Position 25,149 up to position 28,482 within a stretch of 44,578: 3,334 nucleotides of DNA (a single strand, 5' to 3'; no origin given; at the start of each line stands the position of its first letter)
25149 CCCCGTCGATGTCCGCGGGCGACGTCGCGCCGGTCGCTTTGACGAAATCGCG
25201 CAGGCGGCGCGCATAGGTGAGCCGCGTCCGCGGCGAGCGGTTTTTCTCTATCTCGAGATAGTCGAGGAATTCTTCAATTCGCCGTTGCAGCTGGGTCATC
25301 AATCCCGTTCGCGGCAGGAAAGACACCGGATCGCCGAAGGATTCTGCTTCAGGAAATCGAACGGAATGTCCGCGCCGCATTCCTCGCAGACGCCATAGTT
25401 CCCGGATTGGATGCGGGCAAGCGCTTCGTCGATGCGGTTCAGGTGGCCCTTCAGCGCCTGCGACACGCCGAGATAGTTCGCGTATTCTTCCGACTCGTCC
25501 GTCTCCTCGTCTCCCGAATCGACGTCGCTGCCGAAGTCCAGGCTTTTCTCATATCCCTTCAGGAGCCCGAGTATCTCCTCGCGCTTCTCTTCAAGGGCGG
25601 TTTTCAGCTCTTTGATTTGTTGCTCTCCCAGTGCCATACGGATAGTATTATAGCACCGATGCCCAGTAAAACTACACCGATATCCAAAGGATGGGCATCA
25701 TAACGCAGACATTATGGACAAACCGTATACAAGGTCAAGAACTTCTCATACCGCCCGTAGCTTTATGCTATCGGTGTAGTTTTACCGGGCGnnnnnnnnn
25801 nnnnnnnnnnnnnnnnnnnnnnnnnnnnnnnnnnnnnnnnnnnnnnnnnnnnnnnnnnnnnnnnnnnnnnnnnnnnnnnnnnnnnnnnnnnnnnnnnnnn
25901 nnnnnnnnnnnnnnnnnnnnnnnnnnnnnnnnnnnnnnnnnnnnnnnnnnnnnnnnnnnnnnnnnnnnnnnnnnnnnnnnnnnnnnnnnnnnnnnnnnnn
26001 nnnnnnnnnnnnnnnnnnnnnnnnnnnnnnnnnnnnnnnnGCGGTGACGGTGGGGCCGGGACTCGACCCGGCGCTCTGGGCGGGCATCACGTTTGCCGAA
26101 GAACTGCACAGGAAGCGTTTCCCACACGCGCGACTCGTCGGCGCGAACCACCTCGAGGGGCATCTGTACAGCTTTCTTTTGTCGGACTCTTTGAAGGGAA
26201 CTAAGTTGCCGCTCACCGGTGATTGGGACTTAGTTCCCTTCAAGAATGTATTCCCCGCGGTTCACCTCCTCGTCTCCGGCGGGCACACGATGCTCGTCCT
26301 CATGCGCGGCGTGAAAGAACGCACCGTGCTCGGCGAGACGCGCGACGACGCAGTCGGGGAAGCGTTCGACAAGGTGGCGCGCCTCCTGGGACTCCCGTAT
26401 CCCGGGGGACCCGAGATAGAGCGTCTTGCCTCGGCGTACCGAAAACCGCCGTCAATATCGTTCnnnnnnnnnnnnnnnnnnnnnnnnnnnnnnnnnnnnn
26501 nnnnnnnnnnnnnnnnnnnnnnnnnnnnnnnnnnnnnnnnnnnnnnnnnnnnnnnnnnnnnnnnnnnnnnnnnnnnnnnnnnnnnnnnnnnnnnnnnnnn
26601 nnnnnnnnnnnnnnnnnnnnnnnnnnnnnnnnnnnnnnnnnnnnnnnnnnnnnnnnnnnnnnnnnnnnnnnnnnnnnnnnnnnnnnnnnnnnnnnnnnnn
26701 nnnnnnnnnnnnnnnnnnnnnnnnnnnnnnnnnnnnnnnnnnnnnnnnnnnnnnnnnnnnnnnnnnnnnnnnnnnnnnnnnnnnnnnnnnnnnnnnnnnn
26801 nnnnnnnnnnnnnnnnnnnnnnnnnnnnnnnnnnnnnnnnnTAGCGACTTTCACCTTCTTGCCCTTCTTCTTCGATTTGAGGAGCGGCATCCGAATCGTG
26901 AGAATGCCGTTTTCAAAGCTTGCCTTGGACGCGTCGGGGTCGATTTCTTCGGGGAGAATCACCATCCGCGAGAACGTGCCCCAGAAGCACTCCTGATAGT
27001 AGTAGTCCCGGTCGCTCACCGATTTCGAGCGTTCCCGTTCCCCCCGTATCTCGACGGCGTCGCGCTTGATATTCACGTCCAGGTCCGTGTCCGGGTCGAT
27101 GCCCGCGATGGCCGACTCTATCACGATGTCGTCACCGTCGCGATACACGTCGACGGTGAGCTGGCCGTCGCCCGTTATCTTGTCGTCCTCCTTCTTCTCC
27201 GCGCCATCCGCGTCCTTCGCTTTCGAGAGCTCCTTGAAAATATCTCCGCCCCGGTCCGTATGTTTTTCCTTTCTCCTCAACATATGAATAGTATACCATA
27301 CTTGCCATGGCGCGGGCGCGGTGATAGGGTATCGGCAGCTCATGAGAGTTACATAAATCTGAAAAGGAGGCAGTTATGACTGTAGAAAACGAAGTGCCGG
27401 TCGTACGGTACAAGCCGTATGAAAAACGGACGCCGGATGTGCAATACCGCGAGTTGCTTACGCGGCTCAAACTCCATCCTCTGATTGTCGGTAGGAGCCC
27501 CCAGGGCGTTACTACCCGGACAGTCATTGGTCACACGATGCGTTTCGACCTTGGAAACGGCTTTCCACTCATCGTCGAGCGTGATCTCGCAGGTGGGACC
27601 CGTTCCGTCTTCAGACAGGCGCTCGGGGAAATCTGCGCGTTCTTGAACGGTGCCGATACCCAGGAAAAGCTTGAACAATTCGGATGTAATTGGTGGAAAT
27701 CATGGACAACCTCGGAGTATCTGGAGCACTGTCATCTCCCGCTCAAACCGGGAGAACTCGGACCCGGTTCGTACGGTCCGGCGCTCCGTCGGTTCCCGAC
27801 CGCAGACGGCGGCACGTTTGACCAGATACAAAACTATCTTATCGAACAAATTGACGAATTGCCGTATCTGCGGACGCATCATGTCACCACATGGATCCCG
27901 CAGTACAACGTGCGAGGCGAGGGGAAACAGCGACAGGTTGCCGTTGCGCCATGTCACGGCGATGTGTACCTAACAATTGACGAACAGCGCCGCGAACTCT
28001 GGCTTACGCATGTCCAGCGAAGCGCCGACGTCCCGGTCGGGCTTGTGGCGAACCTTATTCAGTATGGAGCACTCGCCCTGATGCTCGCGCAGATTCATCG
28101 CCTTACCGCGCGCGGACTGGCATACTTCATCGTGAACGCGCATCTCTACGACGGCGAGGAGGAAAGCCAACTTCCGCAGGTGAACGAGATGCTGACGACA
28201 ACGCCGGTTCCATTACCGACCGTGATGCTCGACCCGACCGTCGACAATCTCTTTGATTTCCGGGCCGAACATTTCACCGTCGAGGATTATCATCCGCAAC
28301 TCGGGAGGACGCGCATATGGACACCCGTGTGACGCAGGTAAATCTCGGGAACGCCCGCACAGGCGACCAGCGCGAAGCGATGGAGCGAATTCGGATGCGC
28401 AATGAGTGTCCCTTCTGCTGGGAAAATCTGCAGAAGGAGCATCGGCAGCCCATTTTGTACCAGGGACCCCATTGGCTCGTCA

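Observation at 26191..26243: REPIN-like palindromic doublet inserted in frame in the essential gene tsaD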

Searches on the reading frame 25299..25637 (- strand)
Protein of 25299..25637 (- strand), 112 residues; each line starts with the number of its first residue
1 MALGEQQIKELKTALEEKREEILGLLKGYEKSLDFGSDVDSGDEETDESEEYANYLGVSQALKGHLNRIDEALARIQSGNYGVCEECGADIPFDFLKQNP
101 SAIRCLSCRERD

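Call 32: find_encoding_contigs(protein=window:25299-25637:-, flank=10000, max_places=6)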
Protein window:25299-25637:- (112 aa): 1 contig read that carries it; 1 place shown.
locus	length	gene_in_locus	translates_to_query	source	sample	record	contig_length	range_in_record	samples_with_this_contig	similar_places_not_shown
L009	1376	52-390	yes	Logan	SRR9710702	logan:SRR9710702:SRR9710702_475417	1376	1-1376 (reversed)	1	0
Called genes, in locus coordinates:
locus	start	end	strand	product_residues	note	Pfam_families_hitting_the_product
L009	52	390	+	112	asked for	PF01258:zf-dskA_traR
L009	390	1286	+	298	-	PF02899:Phage_int_SAM_1, PF13495:Phage_int_SAM_4, PF00589:Phage_integrase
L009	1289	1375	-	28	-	?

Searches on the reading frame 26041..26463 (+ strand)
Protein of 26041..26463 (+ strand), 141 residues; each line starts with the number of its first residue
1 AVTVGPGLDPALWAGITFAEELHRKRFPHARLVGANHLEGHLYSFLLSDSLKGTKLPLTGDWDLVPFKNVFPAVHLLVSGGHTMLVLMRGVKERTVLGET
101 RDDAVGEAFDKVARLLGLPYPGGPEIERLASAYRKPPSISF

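Call 35: find_homologous_proteins(query=window:26041-26463:+, max_evalue=1e-20)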
Query seq(141 aa) (141 aa): 336 proteins with E <= 1e-20 among 5802 candidates; the best 120 are listed.
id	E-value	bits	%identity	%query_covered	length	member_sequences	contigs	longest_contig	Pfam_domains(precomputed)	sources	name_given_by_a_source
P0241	1.2e-41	160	62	93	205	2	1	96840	PF00814.32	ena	-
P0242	1.4e-41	160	56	98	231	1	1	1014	PF00814.32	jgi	jgi:N6-L-threonylcarbamoyladenine synthase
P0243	8.6e-41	157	59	100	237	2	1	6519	PF00814.32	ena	-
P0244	3.3e-39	152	61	97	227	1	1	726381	PF00814.32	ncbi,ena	-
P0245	3.9e-37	145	55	100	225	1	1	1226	PF00814.32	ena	-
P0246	6.2e-37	145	60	92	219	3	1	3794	PF00814.32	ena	-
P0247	2.0e-36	143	57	100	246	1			PF00814.32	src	-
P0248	2.4e-36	143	56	100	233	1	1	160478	PF00814.32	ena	-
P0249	3.1e-36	143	58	93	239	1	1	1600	PF00814.32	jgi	jgi:N6-L-threonylcarbamoyladenine synthase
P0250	1.0e-35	141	58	93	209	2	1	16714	PF00814.32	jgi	jgi:N6-L-threonylcarbamoyladenine synthase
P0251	2.6e-35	140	55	92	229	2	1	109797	PF00814.32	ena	-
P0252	5.9e-35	138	58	90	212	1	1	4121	PF00814.32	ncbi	-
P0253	8.1e-35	138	52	99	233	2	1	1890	PF00814.32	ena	-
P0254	2.2e-34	136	56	96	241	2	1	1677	PF00814.32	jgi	-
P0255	6.9e-34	135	55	96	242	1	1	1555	PF00814.32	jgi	jgi:N6-L-threonylcarbamoyladenine synthase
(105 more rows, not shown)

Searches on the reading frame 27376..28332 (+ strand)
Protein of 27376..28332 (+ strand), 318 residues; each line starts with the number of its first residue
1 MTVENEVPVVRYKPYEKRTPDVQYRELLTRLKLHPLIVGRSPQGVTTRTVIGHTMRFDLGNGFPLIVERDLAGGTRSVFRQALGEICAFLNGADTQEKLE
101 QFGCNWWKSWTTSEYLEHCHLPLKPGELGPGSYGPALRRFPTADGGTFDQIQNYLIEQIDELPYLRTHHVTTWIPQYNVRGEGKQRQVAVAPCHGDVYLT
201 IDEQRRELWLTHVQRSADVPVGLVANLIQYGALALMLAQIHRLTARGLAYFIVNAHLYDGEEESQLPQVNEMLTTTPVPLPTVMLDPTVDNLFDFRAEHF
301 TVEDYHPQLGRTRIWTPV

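Call 33: find_encoding_contigs(protein=window:27376-28332:+, flank=10000, max_places=6)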
Protein window:27376-28332:+ (318 aa): no gene with exactly this product is on record in the collection.
